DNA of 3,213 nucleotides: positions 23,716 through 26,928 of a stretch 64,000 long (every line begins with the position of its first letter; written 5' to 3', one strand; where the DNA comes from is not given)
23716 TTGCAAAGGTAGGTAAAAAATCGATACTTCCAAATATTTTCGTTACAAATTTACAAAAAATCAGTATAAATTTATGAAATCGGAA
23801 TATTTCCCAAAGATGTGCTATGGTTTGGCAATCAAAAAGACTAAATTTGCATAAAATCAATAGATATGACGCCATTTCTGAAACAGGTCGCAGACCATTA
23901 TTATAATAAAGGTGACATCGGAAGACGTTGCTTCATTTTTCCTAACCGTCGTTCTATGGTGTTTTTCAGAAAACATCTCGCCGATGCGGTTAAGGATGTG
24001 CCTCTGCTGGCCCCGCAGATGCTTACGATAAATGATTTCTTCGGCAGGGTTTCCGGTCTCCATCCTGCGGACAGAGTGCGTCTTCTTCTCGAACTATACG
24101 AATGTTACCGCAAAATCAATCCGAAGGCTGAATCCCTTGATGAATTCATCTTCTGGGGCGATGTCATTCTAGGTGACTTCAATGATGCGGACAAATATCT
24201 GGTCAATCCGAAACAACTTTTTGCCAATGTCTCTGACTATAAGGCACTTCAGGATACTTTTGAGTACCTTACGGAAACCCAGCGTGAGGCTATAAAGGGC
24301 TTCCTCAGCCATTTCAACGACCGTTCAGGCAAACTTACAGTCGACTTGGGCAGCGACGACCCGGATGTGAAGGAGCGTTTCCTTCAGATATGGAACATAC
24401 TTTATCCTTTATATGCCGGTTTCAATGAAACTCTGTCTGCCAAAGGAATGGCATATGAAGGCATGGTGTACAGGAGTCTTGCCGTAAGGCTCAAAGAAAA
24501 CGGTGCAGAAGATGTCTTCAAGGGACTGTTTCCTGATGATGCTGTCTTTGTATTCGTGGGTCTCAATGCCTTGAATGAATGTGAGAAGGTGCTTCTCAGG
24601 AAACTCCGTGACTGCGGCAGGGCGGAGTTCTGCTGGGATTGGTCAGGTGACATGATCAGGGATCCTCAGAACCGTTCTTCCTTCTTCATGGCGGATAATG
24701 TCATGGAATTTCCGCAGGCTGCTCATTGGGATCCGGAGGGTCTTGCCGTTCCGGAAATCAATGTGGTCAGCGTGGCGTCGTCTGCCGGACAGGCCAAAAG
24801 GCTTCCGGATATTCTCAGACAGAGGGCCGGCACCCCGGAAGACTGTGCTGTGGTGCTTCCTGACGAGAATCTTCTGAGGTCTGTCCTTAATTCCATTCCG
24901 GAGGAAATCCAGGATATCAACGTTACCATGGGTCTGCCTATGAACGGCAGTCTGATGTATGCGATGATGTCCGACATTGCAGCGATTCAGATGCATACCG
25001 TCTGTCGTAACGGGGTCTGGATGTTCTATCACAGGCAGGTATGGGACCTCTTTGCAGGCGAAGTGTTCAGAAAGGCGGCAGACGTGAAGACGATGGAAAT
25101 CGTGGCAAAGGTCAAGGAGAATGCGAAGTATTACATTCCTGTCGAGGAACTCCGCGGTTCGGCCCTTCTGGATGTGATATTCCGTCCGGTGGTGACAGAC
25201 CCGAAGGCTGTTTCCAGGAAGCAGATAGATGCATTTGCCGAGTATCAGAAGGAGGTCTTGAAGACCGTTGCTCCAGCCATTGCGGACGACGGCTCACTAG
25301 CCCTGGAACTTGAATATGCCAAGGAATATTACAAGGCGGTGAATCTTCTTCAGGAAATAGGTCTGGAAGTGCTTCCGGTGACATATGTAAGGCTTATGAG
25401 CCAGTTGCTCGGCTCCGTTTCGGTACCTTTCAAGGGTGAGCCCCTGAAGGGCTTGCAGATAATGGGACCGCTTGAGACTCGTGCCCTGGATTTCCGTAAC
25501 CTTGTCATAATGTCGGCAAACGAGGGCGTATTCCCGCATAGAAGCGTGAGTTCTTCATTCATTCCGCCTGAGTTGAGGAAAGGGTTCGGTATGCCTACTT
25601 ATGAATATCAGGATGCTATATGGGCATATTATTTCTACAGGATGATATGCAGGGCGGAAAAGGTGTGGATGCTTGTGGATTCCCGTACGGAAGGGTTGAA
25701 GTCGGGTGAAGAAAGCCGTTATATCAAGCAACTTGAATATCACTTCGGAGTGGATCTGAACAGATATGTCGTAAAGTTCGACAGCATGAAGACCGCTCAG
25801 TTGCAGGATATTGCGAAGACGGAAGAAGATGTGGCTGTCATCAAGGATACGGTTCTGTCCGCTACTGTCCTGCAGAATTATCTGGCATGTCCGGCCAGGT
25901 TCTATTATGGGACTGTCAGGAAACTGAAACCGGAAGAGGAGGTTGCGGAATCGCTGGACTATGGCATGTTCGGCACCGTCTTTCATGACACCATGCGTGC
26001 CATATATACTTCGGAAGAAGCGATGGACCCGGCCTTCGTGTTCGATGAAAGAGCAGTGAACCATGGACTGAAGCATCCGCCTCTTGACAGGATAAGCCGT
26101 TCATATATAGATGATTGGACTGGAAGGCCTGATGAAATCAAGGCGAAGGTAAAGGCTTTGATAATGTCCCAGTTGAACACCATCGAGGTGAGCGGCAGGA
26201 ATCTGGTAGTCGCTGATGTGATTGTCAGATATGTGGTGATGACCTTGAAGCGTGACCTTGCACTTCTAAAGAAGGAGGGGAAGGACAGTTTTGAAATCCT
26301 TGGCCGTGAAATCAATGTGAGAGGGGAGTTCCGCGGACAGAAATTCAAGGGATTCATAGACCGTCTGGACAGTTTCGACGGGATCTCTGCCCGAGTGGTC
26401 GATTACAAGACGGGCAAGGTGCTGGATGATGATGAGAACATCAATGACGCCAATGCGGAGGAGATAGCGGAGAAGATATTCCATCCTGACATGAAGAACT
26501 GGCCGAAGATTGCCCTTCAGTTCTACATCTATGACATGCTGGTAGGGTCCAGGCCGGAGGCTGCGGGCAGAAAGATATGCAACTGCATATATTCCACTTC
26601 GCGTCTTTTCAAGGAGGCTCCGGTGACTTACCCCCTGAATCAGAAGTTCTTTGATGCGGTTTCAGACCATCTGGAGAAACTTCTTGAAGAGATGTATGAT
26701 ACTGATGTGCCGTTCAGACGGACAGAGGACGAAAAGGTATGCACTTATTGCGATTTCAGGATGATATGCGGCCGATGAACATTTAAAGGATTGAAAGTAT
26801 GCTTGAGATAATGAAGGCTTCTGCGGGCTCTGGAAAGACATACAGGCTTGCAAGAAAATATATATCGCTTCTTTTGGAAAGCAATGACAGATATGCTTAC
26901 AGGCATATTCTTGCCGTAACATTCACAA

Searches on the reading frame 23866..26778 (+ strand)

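Call 17: search_protein_families(library=pfam, proteins=[window:23866-26778:+])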
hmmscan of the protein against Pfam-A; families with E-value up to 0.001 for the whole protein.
window:23866-26778:+ (970 aa): 1 family
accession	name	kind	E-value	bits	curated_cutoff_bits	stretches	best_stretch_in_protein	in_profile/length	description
PF12705.13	PDDEXK_1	-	6.2e-27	95.5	22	1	664-968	2-246/247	PD-(D/E)XK nuclease superfamily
